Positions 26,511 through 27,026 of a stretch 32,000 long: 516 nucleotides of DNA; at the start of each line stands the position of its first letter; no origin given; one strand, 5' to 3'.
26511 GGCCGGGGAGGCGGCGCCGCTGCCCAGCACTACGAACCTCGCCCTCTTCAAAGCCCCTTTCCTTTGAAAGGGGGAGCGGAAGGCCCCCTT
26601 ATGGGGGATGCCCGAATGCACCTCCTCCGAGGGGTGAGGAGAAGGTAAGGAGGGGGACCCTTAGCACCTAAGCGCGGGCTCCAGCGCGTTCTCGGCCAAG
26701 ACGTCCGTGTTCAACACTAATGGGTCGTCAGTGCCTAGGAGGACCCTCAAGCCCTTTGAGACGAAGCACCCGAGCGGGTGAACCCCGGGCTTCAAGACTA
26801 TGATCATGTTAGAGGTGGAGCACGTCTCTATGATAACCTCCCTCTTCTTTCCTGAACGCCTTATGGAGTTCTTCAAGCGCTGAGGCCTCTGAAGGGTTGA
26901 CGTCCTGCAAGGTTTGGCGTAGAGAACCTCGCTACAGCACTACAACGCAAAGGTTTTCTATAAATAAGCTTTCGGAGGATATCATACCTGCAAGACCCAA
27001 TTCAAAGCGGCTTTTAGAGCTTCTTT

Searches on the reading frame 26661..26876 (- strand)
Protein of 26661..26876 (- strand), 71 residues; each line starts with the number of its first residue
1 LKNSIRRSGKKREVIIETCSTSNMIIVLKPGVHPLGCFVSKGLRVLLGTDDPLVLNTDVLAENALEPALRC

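Call 29: search_protein_families(library=pfam, proteins=[window:26661-26876:-], max_evalue=0.001)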
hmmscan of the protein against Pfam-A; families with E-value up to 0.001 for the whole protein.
window:26661-26876:- (71 aa): 1 family
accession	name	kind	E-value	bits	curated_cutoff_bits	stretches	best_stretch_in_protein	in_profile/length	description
PF00962.28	A_deaminase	-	3e-06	27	27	1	11-62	234-287/330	Adenosine deaminase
